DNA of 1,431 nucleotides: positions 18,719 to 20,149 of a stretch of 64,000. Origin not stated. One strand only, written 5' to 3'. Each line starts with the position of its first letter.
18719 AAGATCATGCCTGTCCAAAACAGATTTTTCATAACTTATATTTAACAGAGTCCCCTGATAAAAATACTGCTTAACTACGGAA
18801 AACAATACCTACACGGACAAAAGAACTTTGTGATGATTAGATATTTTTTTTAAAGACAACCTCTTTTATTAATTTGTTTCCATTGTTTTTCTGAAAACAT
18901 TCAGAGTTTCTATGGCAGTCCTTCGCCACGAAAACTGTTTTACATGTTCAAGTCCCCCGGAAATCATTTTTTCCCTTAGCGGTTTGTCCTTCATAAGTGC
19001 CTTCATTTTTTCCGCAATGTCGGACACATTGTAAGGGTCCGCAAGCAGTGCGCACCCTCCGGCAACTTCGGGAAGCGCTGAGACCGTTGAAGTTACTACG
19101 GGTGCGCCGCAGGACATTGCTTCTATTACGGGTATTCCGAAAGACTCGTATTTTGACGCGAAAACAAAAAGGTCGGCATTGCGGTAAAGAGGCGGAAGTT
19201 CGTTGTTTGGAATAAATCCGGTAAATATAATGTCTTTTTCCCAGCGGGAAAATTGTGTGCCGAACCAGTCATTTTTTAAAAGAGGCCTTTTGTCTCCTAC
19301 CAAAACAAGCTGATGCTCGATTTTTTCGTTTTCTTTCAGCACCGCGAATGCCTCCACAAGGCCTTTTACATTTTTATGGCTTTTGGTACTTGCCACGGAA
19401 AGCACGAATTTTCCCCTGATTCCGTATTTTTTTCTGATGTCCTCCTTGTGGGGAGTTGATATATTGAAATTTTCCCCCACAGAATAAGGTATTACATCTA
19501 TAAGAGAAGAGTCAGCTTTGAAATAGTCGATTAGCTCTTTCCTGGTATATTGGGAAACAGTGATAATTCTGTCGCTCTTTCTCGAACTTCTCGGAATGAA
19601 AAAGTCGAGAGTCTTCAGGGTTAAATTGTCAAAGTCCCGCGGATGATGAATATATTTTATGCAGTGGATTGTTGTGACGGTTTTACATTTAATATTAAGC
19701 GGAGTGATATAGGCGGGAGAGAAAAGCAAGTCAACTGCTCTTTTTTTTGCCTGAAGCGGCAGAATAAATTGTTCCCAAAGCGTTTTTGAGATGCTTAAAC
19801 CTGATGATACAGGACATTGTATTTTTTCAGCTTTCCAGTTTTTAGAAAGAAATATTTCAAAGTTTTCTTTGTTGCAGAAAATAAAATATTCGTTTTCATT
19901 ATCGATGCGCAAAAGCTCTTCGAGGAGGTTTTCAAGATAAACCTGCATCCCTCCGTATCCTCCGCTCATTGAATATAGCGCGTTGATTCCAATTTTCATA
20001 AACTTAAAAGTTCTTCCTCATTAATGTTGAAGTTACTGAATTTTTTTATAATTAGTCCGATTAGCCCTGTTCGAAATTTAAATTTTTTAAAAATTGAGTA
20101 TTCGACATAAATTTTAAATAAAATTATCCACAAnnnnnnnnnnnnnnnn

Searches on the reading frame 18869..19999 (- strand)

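Call 15: search_protein_families(library=pfam, proteins=[window:18869-19999:-], max_evalue=0.001)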
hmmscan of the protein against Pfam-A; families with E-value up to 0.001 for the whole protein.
window:18869-19999:- (376 aa): 5 families
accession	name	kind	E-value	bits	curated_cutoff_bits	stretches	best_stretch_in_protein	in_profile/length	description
PF00534.26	Glycos_transf_1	-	3.7e-35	121.4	26.4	1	185-349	2-169/172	Glycosyl transferases group 1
PF13692.12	Glyco_trans_1_4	-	1.9e-28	99.9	27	1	199-338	4-142/142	Glycosyl transferases group 1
PF13439.12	Glyco_transf_4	-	8.6e-14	52.3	28.5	1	15-171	1-163/170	Glycosyltransferase Family 4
PF13524.12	Glyco_trans_1_2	-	3.1e-10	40.6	25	1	230-363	16-140/144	Glycosyl transferase-like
PF20706.3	GT4-conflict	-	4.4e-05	23.1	26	1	193-307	194-314/385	Family 4 Glycosyltransferase in conflict systems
